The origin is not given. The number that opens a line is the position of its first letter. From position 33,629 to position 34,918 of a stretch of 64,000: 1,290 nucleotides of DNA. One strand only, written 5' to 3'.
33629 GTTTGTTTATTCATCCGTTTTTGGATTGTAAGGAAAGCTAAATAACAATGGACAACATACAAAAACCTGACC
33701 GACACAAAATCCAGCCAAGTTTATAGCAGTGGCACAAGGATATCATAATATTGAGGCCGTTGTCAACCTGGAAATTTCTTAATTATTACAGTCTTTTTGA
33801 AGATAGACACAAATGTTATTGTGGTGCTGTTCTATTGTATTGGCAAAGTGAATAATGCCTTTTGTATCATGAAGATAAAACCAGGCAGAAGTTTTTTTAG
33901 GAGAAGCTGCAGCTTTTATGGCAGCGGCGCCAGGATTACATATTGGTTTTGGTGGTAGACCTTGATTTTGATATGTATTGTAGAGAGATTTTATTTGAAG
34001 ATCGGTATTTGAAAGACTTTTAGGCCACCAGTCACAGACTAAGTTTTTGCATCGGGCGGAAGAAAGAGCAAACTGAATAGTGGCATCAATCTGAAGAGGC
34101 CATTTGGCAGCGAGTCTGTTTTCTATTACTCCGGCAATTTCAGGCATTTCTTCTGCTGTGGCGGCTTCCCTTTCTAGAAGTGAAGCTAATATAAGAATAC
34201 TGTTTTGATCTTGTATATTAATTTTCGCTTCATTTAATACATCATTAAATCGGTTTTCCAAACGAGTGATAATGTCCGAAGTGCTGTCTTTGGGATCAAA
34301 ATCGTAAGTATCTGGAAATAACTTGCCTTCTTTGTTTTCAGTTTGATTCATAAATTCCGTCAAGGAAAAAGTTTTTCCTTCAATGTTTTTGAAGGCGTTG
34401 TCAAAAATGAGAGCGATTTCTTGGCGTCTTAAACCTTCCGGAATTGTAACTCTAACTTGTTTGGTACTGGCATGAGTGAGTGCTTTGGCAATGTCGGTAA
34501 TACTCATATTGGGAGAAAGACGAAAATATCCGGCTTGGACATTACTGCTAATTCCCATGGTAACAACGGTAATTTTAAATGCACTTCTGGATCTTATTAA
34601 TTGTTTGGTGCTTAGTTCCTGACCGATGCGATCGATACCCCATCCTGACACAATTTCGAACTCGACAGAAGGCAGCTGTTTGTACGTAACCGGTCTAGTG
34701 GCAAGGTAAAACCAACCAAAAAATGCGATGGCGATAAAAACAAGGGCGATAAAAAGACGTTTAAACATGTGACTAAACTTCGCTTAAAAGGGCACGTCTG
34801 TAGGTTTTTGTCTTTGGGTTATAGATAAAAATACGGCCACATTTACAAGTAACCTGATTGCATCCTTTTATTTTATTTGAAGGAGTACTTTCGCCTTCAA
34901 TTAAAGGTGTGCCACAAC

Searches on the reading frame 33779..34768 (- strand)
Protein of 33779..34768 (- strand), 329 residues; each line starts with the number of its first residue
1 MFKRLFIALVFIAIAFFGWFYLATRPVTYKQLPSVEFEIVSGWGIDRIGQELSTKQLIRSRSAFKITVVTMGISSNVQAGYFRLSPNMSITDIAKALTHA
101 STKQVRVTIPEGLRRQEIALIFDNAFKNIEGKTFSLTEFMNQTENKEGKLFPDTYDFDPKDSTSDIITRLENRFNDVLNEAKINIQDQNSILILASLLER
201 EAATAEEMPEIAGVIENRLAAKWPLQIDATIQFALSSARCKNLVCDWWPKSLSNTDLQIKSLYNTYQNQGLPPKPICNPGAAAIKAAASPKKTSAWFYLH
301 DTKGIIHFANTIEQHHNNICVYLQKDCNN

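Call 53: search_protein_families(library=pfam, proteins=[window:33779-34768:-], max_evalue=0.001)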
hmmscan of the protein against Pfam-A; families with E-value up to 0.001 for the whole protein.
window:33779-34768:- (329 aa): 1 family
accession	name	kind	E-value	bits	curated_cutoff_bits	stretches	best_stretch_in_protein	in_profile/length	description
PF02618.21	YceG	-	1.6e-72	244.8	32.4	1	37-319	1-273/275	YceG-like family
